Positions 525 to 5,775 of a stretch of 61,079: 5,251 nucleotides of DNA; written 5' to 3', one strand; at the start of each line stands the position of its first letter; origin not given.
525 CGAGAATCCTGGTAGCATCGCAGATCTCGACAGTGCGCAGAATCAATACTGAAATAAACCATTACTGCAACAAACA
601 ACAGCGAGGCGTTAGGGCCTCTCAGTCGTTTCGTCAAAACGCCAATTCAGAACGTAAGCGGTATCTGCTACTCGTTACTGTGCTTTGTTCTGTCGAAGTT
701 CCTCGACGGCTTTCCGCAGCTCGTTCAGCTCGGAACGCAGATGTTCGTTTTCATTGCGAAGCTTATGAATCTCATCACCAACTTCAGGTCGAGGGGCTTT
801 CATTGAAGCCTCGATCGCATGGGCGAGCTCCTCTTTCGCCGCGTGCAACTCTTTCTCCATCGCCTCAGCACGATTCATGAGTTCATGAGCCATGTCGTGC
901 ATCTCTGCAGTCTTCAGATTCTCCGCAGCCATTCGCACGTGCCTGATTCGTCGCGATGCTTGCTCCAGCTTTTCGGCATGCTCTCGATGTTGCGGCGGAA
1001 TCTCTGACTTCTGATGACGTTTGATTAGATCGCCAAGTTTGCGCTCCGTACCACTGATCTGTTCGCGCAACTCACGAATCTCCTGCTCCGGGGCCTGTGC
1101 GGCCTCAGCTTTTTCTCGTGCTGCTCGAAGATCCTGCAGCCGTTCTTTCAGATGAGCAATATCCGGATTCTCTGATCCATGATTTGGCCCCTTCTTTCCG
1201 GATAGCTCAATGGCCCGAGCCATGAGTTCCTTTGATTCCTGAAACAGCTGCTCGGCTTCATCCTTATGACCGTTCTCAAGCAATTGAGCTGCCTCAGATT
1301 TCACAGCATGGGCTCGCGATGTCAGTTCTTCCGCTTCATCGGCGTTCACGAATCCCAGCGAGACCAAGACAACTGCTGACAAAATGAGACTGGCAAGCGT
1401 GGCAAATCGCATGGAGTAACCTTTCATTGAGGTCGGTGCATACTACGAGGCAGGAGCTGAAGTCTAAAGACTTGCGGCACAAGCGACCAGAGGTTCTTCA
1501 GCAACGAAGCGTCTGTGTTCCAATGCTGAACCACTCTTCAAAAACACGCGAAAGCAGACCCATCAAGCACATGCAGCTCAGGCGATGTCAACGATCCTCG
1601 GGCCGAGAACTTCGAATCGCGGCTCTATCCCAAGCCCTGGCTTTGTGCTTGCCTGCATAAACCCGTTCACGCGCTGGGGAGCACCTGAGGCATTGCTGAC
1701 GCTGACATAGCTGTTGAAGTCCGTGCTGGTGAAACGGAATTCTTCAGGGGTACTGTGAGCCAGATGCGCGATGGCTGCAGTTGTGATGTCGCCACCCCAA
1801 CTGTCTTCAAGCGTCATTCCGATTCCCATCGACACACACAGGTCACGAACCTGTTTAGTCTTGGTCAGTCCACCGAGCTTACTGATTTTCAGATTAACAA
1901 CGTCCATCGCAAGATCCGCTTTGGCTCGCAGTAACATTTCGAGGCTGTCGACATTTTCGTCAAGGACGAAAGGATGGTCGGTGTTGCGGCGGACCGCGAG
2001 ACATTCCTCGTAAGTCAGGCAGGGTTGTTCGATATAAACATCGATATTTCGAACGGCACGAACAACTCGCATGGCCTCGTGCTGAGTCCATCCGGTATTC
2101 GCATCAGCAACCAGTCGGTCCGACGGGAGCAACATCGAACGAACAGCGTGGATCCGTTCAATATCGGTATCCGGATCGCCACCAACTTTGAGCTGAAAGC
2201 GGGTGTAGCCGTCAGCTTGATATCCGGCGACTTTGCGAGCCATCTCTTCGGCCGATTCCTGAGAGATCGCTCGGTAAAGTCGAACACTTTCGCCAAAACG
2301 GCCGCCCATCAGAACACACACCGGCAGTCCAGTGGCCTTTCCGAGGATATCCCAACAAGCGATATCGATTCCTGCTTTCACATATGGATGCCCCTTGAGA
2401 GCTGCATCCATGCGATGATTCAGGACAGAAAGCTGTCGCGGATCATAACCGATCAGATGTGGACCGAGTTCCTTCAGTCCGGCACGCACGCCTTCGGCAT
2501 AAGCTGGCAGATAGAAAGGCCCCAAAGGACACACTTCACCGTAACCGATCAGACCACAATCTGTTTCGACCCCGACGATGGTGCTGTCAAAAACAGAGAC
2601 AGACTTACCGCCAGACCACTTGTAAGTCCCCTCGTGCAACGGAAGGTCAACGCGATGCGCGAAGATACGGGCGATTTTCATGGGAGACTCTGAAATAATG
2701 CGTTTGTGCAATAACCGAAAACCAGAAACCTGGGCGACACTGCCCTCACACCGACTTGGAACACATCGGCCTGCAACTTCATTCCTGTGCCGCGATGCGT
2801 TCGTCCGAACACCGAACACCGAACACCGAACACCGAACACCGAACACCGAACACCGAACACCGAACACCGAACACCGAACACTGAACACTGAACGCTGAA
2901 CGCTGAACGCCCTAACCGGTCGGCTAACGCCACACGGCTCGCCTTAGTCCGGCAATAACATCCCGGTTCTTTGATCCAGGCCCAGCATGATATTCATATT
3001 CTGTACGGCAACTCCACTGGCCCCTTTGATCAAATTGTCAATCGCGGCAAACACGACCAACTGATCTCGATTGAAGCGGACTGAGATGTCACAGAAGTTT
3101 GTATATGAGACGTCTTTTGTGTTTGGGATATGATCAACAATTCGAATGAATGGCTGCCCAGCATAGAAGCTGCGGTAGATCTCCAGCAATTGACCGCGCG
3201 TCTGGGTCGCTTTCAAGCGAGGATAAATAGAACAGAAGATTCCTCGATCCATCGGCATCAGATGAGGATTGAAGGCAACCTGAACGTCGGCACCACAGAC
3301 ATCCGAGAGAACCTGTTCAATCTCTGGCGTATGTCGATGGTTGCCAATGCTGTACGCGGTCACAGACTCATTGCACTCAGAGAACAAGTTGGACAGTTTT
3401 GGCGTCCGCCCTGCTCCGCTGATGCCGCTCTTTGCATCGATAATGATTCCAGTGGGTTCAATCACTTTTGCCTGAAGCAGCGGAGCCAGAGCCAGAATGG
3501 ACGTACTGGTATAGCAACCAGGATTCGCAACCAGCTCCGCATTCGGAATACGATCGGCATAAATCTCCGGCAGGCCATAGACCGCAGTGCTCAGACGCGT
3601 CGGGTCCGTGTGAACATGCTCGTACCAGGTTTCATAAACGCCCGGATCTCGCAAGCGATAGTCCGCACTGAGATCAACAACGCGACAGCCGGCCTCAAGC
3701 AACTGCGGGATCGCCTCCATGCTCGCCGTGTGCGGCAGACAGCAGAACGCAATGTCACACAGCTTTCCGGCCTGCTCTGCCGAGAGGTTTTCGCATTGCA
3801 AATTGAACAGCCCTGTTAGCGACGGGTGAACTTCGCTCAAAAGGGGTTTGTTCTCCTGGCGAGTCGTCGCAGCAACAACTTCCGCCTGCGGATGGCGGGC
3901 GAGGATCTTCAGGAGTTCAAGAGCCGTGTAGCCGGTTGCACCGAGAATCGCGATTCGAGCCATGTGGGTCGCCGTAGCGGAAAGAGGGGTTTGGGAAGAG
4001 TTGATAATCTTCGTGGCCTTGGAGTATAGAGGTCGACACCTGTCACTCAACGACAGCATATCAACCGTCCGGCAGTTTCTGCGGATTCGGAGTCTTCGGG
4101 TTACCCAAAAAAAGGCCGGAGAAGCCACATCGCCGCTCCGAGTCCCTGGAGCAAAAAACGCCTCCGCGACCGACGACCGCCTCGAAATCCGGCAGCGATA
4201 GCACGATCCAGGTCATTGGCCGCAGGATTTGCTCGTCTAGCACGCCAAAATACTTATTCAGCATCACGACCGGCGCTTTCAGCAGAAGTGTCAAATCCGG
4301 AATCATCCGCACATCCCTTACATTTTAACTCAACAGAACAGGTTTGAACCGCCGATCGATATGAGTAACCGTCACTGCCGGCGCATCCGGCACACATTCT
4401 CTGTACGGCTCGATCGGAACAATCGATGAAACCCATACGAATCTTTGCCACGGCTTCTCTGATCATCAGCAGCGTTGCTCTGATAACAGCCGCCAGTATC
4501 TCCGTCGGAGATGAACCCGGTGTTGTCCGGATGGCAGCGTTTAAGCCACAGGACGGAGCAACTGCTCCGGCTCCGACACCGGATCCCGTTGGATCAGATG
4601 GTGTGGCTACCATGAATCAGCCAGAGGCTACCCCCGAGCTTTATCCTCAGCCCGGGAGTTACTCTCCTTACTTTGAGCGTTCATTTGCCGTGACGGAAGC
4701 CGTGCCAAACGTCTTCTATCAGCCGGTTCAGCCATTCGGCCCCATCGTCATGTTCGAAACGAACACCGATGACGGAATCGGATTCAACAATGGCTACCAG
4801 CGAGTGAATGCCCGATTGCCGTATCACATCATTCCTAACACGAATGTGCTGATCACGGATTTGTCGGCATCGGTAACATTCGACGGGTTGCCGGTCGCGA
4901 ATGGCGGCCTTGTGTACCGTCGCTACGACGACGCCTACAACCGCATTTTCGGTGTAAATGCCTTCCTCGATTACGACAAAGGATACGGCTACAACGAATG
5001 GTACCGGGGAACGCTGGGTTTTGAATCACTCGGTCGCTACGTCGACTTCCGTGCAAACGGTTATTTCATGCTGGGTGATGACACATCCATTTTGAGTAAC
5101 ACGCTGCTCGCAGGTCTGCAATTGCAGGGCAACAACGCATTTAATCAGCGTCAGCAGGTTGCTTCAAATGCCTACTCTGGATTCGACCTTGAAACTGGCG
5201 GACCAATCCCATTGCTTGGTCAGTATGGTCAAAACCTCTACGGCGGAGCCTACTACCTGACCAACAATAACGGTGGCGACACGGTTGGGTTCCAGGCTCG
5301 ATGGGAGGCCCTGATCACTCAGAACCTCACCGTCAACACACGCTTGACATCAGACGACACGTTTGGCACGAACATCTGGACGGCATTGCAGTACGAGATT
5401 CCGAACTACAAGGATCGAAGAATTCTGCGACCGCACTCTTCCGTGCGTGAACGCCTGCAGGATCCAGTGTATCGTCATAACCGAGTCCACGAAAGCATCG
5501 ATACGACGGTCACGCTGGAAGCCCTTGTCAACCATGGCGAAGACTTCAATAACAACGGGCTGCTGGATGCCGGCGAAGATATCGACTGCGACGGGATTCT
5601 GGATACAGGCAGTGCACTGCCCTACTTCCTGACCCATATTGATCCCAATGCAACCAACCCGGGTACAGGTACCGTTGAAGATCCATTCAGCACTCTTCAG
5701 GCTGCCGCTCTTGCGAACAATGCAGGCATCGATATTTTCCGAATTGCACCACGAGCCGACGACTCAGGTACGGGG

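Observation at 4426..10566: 2046-aa protein combining an intimin/invasin-like N-terminal beta-barrel with a parallel beta-helix passenger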

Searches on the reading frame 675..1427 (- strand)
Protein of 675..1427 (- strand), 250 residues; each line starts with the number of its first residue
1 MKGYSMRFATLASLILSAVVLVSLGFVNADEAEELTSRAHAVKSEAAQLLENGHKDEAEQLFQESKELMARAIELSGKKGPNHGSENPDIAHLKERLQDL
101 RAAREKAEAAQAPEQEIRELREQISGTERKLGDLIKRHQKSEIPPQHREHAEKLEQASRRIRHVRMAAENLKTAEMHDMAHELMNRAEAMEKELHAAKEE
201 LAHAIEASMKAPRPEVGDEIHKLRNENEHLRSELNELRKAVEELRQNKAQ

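Call 21: search_protein_families(library=pfam, proteins=[window:675-1427:-], max_evalue=0.001)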
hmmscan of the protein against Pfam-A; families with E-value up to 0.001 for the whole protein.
window:675-1427:- (250 aa): 1 family
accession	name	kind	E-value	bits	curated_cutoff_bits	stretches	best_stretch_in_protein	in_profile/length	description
PF00170.26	bZIP_1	-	0.00049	20.6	27.6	1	218-248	33-63/64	bZIP transcription factor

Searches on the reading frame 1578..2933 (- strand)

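Call 21: search_protein_families(library=pfam, proteins=[window:1578-2933:-], max_evalue=0.001)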
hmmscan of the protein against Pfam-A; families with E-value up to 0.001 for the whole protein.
window:1578-2933:- (451 aa): 2 families
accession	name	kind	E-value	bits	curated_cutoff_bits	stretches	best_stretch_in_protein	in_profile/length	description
PF13378.12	MR_MLE_C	-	2.2e-45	155.5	29.4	1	230-439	1-216/219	Enolase C-terminal domain-like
PF02746.21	MR_MLE_N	-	2.6e-15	57.1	22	1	118-210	29-117/117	Mandelate racemase / muconate lactonizing enzyme, N-terminal domain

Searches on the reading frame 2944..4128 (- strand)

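Call 21: search_protein_families(library=pfam, proteins=[window:2944-4128:-], max_evalue=0.001)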
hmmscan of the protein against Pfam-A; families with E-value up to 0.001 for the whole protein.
window:2944-4128:- (394 aa): 3 families
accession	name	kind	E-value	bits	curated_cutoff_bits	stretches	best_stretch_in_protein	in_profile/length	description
PF22698.1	Semialdhyde_dhC_1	-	3.6e-57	193.2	27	1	205-365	1-165/165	Semialdehyde dehydrogenase, dimerisation domain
PF01118.30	Semialdhyde_dh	-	1.1e-30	106.9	26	1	58-196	1-120/121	Semialdehyde dehydrogenase, NAD binding domain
PF02774.23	Semialdhyde_dhC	-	1.6e-21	77.7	26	1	214-368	1-184/184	Semialdehyde dehydrogenase, dimerisation domain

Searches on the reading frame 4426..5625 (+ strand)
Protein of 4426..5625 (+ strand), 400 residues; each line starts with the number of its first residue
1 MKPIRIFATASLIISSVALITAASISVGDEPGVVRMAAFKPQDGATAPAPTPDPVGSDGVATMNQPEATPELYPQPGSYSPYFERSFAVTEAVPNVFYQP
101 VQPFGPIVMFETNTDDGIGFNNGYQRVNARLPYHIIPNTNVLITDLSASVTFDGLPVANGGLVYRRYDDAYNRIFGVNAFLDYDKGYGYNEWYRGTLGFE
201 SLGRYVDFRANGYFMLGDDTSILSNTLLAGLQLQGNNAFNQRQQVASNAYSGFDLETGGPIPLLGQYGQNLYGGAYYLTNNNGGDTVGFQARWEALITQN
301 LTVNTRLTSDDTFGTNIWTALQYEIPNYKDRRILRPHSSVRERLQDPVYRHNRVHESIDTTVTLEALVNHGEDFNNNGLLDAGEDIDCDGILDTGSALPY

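Call 4: search_protein_families(library=pfam, proteins=[window:4426-5625:+], max_evalue=10)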
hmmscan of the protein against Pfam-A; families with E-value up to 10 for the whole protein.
window:4426-5625:+ (400 aa): 1 family
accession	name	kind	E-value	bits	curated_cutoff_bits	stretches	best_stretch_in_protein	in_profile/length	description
PF11924.14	IAT_beta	-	1.3e-10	41.8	22.3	1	144-277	81-191/279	Inverse autotransporter, beta-domain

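Call 5: search_protein_families(library=ncbifam, proteins=[window:4426-5625:+], max_evalue=10)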
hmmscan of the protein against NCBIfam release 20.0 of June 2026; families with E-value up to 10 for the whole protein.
window:4426-5625:+ (400 aa): 0 families

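Call 6: search_solved_structures(query=window:4426-5625:+, max_evalue=10, show_alignments=3)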
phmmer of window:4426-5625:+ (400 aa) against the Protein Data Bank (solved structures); distinct sequences matched with E-value up to 10: 6.
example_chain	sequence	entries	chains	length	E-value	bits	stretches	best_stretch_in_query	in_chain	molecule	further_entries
1fo6_A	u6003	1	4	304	0.13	14.6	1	79-143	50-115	N-CARBAMoYL-D-AMINO-ACID AMIDOHYDROLASE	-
2ggk_A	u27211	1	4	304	0.13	14.6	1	79-143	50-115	N-carbamoyl-D-amino acid amidohydrolase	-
2ggl_A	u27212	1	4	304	0.13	14.6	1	79-143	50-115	N-carbamoyl-D-amino acid amidohydrolase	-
1uf4_A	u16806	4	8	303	0.84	11.9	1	79-143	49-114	N-carbamyl-D-amino acid amidohydrolase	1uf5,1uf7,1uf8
8hpc_A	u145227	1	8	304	0.84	11.9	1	79-143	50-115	N-carbamoyl-D-amino acid hydrolase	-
1erz_A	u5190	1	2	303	0.84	11.9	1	79-143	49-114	N-CARBAMYL-D-AMINO ACID AMIDOHYDROLASE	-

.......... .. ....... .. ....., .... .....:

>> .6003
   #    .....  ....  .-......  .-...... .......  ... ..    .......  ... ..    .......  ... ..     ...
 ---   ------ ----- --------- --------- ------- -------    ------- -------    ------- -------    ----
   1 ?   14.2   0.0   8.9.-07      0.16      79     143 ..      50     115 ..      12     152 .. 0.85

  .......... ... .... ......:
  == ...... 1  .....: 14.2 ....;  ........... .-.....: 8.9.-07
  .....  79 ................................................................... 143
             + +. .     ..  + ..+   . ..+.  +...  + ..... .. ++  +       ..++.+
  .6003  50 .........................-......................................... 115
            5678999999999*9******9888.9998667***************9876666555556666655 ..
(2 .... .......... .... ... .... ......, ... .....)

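Call 7: find_homologous_proteins(query=window:4426-5625:+)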
Query window:4426-5625:+ (400 aa): 8 proteins with E <= 0.001 among 4922 candidates.
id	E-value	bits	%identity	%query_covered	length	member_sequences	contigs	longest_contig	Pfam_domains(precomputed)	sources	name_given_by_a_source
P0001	7.7e-145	501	63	92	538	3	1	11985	-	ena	-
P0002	5.0e-141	489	60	92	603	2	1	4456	-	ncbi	ncbi:MAG: inverse autotransporter beta domain-containing protein, partial [Planctomycetaceae bacteri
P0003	3.6e-138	479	58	92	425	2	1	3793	PF11924.15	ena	-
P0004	1.3e-137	477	60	92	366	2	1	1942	PF11924.15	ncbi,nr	ncbi:MAG: inverse autotransporter beta domain-containing protein, partial [Planctomycetaceae bacteri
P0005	6.7e-135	468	57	92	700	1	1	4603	PF11924.15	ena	-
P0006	6.4e-121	422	60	79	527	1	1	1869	-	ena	-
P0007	1.7e-109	385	57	74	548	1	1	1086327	PF11924.15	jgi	jgi:hypothetical protein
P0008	1.4e-94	336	44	92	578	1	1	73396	PF11924.15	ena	-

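Call 29: predict_structure(alignment_id=A1)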
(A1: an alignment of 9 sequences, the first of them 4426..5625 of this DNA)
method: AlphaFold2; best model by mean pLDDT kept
length: 400 residues; sequences in the alignment: 9
mean_pLDDT: 52.6   pTM: 0.49
mean pLDDT of the five models: 52.6, 50.7, 50.3, 37.1, 36.2
residues with pLDDT >= 90: 0; 70-90: 104; 50-70: 112; < 50: 184
segments of 3 or more residues with pLDDT < 50: 1-126, 132-138, 325-335, 368-400
pLDDT, mean of each block of 10 residues (from residue 1): 34 39 30 26 28 27 28 24 23 27 42 37 46 46 59 58 74 78 60 78 80 73 70 69 74 82 66 84 78 67 69 63 47 48 57 61 62 30 30 31
secondary structure, 60 per line:
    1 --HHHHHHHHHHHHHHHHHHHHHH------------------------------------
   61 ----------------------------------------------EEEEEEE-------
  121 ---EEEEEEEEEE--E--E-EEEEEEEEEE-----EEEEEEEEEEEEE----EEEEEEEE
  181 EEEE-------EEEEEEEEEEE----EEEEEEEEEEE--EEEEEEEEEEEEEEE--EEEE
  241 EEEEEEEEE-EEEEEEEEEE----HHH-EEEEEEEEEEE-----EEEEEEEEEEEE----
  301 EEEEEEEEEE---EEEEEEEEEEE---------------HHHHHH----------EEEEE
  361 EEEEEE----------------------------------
elements in order: H3-24 E107-113 E124-133 E141-150 E156-168 E173-184 E192-202 E207-217 E220-234 E237-249 E251-260 E269-279 E285-296 E301-310 E314-324 H340-345 E356-366

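Call 31: fold_search(model_id=the predicted structure, library=pdb)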
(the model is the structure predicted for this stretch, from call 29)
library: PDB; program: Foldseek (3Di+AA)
matches with E <= 10: 833; with E <= 0.001: 6
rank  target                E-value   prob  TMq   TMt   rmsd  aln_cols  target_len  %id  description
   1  4e1t                  1.1e-09  1.00  0.45  0.70   6.7       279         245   16  X-ray crystal structure of the transmembrane beta-domain from invasin from Yersinia pseudotuberculosis (released 2012-06-13)
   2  4e1s                  1.9e-08  1.00  0.44  0.69   6.9       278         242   15  X-ray crystal structure of the transmembrane beta-domain from intimin from EHEC strain O157:H7 (released 2012-06-13)
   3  5g26                  7.5e-08  1.00  0.44  0.69   7.0       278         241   15  Unveiling the Mechanism Behind the in-meso Crystallization of Membrane Proteins (released 2017-02-15)
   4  5o68_B                5.4e-04  1.00  0.30  0.39  10.4       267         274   11  Crystal Structure of the Pseudomonas functional amyloid secretion protein FapF - R157A mutant (released 2017-08-23)
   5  4mee                  5.7e-04  0.96  0.17  0.21  21.9       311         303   11  Crystal structure of the transport unit of the autotransporter AIDA-I from Escherichia coli (released 2014-06-04)
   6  7prn                  9.0e-04  0.93  0.21  0.26  15.2       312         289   11  E1M, D97A, E99A MUTANT OF RH. BLASTICA PORIN (released 1998-08-12)
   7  4ctd_B                1.4e-03  1.00  0.29  0.44  15.5       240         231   12  X-ray structure of an engineered OmpG loop6-deletion (released 2014-08-13)
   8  5o68_K                1.4e-03  1.00  0.29  0.38  11.2       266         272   10  Crystal Structure of the Pseudomonas functional amyloid secretion protein FapF - R157A mutant (released 2017-08-23)
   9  5o65_A                1.6e-03  1.00  0.28  0.38  11.0       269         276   11  Crystal Structure of the Pseudomonas functional amyloid secretion protein FapF (released 2017-08-23)
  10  4ctd_A                1.7e-03  1.00  0.28  0.41  12.9       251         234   13  X-ray structure of an engineered OmpG loop6-deletion (released 2014-08-13)
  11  5o68_G                1.9e-03  1.00  0.30  0.40  10.1       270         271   11  Crystal Structure of the Pseudomonas functional amyloid secretion protein FapF - R157A mutant (released 2017-08-23)
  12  3slo                  2.0e-03  0.97  0.22  0.27  12.1       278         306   10  Pre-cleavage Structure of the Autotransporter EspP - N1023D mutant (released 2011-11-16)
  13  4v3g_B                2.1e-03  0.95  0.20  0.24  18.1       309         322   10  Crystal structure of CymA from Klebsiella oxytoca (released 2015-06-03)
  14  1bh3                  2.1e-03  0.93  0.22  0.27  15.1       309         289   11  E1M, A116K MUTANT OF RH. BLASTICA PORIN (released 1998-08-12)
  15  8wv0_B                2.2e-03  0.87  0.20  0.22  18.9       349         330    8  Outer membrane porin of Burkholderia pseudomallei (BpsOmp38) (released 2024-10-30)
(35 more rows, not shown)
